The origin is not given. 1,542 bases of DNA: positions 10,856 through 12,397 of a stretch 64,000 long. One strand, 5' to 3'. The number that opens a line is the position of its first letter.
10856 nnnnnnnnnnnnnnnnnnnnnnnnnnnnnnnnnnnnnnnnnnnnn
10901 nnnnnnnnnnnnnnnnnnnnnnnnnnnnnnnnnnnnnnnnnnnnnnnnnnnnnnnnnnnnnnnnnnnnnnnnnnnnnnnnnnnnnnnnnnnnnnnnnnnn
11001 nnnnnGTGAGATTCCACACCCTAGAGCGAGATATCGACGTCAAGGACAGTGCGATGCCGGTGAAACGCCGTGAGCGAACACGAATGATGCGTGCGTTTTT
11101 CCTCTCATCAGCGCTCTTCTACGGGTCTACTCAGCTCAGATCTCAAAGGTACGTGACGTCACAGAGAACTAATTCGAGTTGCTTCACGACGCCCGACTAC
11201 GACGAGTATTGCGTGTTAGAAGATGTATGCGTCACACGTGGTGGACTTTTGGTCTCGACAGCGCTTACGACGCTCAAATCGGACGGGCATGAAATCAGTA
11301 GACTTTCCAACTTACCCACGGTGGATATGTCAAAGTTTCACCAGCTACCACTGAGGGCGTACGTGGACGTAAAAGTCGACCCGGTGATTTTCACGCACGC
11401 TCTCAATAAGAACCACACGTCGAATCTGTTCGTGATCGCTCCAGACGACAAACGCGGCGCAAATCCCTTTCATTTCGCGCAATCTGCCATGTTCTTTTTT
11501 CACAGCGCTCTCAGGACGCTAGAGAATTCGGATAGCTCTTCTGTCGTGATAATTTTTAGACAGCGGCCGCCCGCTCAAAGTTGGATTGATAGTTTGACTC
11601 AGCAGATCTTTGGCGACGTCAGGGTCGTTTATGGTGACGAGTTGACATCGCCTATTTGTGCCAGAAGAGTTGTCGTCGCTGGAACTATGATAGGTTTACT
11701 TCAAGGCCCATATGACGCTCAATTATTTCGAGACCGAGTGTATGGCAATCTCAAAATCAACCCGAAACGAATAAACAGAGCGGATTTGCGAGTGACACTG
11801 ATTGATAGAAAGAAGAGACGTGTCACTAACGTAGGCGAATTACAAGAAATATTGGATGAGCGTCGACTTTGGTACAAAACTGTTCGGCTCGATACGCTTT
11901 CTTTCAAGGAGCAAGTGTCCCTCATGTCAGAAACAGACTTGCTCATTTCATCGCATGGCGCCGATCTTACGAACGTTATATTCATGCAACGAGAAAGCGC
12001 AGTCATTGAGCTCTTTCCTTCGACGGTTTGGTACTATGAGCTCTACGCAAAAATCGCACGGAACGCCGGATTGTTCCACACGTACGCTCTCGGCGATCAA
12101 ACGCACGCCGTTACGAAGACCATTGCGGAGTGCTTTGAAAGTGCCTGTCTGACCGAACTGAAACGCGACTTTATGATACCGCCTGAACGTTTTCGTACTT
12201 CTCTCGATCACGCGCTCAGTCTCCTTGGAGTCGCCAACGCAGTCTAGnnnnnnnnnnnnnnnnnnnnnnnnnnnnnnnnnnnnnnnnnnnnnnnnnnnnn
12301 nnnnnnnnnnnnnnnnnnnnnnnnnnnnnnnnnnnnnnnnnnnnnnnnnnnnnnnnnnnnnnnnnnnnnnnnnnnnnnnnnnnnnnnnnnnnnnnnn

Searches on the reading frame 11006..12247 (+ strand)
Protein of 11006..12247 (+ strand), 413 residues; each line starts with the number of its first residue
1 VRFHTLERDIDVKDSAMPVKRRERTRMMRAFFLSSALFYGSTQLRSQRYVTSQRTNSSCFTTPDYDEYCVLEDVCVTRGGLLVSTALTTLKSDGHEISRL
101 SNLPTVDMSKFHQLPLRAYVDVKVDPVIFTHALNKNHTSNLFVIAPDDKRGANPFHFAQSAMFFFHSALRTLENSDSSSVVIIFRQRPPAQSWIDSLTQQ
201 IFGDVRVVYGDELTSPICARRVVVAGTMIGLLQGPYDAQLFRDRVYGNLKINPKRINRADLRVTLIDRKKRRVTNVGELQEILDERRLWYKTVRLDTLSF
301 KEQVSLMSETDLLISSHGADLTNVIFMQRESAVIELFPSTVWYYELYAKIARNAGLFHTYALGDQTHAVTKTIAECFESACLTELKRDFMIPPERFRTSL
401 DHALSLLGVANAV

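Call 15: search_protein_families(library=pfam, proteins=[window:11006-12247:+], max_evalue=0.001)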
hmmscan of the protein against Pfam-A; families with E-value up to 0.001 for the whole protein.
window:11006-12247:+ (413 aa): 1 family
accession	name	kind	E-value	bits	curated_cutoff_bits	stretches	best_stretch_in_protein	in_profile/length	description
PF04577.19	Glyco_transf_61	-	6.2e-16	59.3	27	1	242-334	44-137/137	Glycosyltransferase 61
